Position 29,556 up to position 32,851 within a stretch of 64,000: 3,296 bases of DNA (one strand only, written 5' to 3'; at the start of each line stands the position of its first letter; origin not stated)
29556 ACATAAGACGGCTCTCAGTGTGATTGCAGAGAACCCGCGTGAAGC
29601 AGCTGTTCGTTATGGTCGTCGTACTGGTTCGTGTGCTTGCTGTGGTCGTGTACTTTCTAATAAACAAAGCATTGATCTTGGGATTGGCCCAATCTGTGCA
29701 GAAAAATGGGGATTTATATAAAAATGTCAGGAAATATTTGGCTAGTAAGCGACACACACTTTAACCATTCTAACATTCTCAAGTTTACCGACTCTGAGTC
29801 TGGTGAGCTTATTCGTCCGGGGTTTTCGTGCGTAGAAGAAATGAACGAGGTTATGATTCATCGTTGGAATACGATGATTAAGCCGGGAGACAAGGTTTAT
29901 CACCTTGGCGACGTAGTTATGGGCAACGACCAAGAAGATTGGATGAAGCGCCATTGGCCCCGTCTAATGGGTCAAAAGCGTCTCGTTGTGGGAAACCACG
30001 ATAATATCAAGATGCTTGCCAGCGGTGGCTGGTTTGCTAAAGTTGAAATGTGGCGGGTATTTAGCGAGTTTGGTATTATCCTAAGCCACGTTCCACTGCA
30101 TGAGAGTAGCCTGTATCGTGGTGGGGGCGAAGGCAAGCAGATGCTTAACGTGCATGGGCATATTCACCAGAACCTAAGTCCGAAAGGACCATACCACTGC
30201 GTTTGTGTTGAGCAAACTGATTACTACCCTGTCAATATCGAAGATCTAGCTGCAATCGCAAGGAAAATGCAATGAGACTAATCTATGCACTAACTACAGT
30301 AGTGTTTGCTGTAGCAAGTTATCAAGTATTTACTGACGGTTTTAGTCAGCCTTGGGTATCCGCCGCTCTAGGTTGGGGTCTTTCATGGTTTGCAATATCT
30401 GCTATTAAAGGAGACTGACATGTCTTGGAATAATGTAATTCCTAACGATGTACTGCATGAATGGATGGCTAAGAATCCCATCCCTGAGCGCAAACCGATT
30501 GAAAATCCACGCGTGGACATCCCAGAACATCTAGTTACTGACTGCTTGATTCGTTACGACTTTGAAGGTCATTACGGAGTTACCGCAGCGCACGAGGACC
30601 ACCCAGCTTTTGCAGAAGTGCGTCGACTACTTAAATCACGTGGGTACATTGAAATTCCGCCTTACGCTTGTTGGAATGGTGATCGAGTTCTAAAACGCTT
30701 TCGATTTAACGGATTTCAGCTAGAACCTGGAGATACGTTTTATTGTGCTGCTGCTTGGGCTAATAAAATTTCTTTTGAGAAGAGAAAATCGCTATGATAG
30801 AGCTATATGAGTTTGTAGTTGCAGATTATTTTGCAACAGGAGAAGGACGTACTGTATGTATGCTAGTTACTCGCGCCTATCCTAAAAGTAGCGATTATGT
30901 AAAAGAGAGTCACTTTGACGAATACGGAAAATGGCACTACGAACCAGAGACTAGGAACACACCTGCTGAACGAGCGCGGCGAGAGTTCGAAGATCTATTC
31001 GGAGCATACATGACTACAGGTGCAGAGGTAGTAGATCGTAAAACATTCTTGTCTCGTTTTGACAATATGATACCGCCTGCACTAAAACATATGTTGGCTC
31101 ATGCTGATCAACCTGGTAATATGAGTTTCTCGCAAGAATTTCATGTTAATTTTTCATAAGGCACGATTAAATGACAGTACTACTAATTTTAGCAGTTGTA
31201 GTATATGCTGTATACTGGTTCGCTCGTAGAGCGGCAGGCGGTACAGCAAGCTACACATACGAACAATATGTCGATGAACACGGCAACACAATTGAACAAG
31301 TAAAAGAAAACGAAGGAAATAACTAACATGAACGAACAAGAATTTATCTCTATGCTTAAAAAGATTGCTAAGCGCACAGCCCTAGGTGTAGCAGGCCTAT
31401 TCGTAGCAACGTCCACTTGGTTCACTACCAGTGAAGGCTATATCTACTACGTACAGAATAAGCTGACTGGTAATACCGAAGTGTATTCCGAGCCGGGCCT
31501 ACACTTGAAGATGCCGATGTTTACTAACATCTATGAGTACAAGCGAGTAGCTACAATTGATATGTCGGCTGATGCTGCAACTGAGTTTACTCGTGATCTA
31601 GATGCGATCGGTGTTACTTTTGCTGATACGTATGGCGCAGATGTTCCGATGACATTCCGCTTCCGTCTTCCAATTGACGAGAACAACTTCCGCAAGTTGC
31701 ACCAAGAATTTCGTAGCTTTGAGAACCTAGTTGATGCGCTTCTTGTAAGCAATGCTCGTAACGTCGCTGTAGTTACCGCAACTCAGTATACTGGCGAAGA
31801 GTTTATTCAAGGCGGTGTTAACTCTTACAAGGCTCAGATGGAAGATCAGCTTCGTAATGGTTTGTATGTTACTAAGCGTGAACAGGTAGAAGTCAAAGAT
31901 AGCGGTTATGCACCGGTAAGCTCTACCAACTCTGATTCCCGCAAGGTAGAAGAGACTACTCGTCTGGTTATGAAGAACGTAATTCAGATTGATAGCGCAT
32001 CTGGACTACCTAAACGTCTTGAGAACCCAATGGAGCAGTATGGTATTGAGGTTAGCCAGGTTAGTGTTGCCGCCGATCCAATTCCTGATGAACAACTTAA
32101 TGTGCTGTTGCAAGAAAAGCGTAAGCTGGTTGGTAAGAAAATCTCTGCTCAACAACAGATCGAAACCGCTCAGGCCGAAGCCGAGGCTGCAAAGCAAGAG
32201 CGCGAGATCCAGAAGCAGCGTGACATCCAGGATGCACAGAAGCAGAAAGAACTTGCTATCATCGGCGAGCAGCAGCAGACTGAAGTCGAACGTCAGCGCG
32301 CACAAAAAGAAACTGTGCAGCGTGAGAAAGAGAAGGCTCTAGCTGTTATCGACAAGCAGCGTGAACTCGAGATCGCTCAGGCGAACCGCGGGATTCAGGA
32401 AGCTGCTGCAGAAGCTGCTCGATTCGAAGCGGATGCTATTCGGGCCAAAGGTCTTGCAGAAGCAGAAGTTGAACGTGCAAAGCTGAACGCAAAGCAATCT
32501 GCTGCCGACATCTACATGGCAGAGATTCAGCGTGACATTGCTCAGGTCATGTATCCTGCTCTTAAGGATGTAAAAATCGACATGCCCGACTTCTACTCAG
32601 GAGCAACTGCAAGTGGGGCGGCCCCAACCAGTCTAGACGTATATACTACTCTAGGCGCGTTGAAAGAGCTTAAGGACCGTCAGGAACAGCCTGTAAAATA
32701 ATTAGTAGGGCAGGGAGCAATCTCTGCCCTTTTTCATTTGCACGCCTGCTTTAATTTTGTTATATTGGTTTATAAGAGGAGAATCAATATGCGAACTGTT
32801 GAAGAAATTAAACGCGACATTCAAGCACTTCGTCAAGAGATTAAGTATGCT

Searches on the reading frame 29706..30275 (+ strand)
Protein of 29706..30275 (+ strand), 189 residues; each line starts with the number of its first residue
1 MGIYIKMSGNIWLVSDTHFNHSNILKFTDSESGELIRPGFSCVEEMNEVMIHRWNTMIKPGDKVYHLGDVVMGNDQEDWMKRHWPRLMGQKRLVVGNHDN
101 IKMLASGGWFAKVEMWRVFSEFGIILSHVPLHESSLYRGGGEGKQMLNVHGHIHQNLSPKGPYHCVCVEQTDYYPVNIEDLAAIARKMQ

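Call 102: search_protein_families(library=pfam, proteins=[window:29706-30275:+], max_evalue=0.001)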
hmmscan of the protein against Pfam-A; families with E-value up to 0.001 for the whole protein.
window:29706-30275:+ (189 aa): 2 families
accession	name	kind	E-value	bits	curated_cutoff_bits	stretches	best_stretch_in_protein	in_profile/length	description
PF00149.33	Metallophos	-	9.2e-07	29.9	21.5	1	10-153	2-117/191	Calcineurin-like phosphoesterase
PF12850.12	Metallophos_2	-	2.4e-05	24.8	27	1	11-156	3-119/154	Calcineurin-like phosphoesterase superfamily domain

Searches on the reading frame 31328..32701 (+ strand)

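Call 17: search_protein_families(library=pfam, proteins=[window:31328-32701:+])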
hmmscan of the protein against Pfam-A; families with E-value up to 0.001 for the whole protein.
window:31328-32701:+ (457 aa): 1 family
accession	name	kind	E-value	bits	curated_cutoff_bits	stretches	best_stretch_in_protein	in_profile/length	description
PF01145.31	Band_7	-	2.5e-16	60.7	23.6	1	33-285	2-176/176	SPFH domain / Band 7 family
